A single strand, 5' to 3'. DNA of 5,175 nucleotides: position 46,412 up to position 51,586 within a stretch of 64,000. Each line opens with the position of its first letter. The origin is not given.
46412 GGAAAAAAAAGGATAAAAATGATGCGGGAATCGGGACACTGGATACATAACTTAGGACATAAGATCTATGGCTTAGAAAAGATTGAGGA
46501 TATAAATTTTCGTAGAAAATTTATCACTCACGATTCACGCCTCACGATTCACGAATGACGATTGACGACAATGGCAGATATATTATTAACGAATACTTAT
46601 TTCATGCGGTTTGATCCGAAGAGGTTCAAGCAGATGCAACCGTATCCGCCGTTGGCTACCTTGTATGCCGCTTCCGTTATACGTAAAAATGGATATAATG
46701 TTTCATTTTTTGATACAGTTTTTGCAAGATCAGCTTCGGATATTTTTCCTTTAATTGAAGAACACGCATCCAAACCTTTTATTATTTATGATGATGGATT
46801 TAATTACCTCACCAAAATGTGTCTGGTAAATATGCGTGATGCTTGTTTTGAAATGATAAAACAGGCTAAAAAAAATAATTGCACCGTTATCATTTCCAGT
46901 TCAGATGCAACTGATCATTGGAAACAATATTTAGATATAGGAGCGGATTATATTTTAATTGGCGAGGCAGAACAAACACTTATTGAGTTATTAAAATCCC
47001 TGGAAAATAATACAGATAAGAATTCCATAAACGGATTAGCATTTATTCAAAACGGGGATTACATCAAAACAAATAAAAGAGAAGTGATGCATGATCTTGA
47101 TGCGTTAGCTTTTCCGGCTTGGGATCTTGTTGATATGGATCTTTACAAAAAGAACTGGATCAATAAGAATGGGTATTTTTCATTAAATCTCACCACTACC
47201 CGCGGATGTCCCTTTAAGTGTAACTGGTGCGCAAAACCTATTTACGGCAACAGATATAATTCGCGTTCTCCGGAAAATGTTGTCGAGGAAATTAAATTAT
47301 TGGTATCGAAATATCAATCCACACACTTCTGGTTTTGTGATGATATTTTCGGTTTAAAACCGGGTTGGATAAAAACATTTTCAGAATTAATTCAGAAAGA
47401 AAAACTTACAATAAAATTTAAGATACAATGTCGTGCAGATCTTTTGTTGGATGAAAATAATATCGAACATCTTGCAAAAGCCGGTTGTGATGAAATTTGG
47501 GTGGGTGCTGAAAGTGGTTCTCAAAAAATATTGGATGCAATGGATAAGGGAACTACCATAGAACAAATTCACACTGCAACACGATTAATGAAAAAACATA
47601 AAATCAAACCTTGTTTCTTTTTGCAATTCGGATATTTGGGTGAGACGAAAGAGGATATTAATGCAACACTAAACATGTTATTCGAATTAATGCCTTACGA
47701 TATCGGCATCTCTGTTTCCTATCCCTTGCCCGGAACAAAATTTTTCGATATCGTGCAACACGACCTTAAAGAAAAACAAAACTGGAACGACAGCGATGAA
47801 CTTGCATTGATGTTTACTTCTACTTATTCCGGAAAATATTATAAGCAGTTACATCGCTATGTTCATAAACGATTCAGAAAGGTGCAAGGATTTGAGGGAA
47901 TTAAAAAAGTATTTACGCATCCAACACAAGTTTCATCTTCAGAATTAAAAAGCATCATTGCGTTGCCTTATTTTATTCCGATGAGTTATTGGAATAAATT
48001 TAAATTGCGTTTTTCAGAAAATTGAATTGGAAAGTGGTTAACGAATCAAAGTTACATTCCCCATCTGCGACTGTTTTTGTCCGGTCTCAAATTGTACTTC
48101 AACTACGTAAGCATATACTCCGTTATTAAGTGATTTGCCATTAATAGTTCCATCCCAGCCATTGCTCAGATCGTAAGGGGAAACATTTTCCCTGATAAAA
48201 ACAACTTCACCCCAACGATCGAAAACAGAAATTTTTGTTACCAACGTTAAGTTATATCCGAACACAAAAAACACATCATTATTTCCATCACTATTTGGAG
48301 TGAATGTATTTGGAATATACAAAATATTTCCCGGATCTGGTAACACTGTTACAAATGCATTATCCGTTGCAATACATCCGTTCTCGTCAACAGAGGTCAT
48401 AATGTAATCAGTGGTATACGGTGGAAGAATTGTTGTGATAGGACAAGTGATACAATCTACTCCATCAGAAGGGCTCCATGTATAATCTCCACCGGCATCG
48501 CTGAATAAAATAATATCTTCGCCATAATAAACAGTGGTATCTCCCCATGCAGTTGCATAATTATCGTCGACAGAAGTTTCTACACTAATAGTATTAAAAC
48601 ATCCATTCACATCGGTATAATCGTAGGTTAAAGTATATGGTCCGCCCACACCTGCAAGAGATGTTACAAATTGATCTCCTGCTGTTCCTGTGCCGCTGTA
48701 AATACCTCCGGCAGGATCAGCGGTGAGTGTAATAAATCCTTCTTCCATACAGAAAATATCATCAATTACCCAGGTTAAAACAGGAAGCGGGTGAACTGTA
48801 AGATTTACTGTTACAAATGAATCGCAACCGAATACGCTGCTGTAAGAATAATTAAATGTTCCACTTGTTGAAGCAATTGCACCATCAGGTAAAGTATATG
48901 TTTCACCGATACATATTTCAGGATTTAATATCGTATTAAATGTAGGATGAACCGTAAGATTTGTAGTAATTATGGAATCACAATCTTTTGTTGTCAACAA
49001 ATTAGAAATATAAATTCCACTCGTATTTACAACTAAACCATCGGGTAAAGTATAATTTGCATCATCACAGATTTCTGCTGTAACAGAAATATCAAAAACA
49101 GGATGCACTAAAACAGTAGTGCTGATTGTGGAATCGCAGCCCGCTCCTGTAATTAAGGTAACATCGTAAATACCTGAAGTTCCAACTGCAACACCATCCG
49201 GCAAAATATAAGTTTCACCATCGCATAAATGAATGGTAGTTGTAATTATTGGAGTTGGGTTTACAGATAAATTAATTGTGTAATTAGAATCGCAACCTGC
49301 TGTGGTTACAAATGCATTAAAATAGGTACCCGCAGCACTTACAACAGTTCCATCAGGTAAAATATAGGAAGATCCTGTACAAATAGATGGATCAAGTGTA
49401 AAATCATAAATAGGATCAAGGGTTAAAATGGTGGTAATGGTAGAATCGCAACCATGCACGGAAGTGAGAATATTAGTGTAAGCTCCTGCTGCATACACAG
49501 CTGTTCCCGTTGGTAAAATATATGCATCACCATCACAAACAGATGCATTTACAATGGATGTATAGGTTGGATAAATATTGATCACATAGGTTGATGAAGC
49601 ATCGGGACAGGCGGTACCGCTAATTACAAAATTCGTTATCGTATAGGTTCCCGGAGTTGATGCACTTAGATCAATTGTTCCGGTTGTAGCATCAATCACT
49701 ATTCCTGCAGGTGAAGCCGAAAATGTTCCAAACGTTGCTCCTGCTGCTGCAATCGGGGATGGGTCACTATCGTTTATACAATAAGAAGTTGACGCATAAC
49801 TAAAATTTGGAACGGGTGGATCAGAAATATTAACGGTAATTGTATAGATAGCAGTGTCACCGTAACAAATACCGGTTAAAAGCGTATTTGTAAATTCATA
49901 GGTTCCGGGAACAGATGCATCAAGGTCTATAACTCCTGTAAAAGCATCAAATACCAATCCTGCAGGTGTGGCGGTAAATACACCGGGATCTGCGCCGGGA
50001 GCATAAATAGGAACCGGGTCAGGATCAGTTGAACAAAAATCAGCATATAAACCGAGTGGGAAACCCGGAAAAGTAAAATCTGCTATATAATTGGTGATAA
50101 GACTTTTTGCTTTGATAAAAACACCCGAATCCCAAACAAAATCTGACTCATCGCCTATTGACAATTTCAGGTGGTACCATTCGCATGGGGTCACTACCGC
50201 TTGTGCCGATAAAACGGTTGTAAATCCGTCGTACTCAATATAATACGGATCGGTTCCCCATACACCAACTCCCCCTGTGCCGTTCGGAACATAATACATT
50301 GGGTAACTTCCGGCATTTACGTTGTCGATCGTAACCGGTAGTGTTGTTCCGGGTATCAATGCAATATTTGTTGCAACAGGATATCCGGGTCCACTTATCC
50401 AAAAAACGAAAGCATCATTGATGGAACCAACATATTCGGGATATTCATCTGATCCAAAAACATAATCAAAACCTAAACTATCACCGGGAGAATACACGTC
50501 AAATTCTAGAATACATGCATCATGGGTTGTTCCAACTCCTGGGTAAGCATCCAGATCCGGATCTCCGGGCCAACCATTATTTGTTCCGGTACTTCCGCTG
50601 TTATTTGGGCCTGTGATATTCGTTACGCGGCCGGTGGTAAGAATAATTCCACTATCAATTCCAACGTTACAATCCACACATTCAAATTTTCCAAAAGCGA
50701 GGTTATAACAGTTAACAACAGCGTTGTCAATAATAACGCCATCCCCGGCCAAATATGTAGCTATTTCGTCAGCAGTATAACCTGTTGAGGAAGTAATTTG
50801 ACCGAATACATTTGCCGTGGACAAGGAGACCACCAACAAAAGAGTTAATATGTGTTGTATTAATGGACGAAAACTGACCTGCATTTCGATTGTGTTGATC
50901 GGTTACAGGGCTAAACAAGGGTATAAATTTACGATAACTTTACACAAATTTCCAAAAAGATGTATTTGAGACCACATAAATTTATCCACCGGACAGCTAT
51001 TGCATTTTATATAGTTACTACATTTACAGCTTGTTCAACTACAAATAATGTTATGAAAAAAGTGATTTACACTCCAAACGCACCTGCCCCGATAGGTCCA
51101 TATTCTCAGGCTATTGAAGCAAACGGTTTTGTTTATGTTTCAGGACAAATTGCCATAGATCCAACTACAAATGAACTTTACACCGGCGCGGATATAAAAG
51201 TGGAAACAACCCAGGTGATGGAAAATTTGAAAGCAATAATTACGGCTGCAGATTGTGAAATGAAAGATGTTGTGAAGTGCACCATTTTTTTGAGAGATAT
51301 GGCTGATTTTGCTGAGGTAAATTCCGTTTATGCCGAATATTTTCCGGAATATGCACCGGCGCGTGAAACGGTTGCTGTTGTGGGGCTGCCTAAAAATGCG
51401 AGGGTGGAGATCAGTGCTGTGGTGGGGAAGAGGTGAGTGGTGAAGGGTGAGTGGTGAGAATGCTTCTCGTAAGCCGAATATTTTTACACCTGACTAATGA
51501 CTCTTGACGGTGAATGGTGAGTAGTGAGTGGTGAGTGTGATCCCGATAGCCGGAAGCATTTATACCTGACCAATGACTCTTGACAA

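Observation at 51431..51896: Six tandem composite units built from heptanucleotide word tracts, with a higher-order A-B-C-B-C-A arrangement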

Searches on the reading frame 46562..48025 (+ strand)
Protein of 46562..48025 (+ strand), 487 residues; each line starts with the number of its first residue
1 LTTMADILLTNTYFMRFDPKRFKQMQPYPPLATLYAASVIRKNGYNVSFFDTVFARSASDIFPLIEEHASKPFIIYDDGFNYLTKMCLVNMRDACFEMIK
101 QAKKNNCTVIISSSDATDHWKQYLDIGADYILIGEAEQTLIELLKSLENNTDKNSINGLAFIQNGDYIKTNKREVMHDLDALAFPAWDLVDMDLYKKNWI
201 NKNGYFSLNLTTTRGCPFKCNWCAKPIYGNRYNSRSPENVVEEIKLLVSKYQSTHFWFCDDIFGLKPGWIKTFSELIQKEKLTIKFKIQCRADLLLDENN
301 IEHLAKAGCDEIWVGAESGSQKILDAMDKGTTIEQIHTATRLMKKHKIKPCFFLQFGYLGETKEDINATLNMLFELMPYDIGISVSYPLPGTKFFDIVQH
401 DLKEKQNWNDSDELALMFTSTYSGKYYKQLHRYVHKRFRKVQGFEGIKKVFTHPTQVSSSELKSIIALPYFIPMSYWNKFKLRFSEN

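Call 76: search_protein_families(library=pfam, proteins=[window:46562-48025:+], max_evalue=0.001)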
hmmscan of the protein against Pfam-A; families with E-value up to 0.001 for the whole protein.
window:46562-48025:+ (487 aa): 1 family
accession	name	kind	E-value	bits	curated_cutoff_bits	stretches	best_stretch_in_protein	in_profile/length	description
PF04055.27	Radical_SAM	-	1.2e-22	81.3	29.5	1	211-373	2-166/166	Radical SAM superfamily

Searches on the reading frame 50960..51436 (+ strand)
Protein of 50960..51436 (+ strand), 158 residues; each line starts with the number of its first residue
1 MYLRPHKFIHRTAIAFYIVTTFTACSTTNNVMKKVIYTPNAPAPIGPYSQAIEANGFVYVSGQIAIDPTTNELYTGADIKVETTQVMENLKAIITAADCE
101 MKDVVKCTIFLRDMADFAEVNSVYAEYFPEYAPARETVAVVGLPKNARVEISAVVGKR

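Call 37: find_encoding_contigs(protein=window:50960-51436:+, flank=3000, max_places=10)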
Protein window:50960-51436:+ (158 aa): 2 contigs read that carry it; 2 places shown.
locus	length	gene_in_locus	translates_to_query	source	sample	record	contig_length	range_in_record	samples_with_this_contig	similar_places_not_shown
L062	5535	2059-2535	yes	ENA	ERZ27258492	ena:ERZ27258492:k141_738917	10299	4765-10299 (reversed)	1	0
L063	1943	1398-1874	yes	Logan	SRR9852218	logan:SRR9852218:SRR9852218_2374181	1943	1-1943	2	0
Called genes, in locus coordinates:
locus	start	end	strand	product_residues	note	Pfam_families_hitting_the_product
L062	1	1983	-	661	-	?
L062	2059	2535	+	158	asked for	PF01042:Ribonuc_L-PSP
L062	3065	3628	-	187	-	PF13628:DUF4142, PF03713:DUF305 (weak)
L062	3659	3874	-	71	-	-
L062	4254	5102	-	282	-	PF00892:EamA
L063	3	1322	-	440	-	?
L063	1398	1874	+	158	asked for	PF01042:Ribonuc_L-PSP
